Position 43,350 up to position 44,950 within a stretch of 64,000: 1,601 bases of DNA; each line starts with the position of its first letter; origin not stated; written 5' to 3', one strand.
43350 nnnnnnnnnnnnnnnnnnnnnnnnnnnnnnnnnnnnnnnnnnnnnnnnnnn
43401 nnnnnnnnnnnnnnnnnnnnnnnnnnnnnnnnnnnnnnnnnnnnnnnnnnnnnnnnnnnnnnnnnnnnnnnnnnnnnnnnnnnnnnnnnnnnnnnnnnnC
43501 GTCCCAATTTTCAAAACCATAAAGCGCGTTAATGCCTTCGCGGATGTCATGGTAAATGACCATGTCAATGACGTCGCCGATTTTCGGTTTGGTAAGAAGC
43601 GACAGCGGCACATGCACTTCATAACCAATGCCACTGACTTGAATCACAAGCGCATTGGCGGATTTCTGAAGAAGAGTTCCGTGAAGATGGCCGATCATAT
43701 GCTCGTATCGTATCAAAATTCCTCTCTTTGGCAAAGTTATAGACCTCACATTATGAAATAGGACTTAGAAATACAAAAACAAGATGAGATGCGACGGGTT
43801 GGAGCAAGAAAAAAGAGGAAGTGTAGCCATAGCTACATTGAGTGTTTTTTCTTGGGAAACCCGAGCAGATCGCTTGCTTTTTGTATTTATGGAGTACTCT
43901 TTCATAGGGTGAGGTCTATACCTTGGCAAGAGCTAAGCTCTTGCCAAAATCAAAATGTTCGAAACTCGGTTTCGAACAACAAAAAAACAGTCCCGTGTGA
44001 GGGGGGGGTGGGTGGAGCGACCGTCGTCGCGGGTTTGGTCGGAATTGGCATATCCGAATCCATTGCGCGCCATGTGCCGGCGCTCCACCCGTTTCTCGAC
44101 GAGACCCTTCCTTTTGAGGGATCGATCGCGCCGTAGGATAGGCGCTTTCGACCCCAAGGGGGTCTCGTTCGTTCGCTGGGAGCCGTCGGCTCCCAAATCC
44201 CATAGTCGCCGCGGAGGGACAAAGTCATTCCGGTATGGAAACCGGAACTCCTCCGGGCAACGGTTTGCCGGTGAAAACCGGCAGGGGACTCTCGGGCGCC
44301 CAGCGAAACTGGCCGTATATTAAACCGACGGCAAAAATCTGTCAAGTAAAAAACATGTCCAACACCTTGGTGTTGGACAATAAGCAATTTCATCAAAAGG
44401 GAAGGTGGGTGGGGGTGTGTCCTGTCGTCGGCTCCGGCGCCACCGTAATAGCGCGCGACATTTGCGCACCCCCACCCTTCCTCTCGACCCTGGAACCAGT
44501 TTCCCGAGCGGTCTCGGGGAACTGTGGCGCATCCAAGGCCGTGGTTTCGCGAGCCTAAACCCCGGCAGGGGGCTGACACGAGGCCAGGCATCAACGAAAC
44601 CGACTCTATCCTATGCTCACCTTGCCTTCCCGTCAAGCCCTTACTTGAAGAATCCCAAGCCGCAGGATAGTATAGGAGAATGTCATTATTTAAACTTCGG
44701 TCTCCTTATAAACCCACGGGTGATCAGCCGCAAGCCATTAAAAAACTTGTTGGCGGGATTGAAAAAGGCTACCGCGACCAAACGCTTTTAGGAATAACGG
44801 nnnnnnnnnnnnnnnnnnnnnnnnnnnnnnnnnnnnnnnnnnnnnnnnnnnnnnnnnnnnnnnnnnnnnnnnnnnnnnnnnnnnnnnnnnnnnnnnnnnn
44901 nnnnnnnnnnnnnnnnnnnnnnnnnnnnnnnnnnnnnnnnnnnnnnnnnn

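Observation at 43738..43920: MITE-like near-palindromic element of about 180 bp with TA flanks; second copy at window end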

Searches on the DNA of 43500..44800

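Call 10: search_rna_families(source=window, start=43500, end=44800, threshold=evalue, max_evalue=10)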
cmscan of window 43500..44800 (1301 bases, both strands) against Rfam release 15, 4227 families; matches with E-value up to 10: 5.
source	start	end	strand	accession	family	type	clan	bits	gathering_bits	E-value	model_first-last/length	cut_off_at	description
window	44250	44343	+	RF01721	Pseudomon-groES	Cis-reg;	-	20.5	50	0.46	1-111/111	no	Pseudomon-groES RNA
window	44399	44485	+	RF03964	mir-H1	Gene; miRNA;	-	19.7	97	3.2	1-85/85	no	mir-H1 microRNA precursor family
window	44399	44485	-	RF03964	mir-H1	Gene; miRNA;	-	18.2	97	6.9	1-85/85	no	mir-H1 microRNA precursor family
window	44397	44487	+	RF00942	mir-1224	Gene; miRNA;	-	16.9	105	8.9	1-86/86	no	mir-1224 microRNA precursor family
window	44394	44485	-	RF03778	mir-483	Gene; miRNA;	-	15.8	60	9.4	1-75/75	no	mir-483 microRNA precursor family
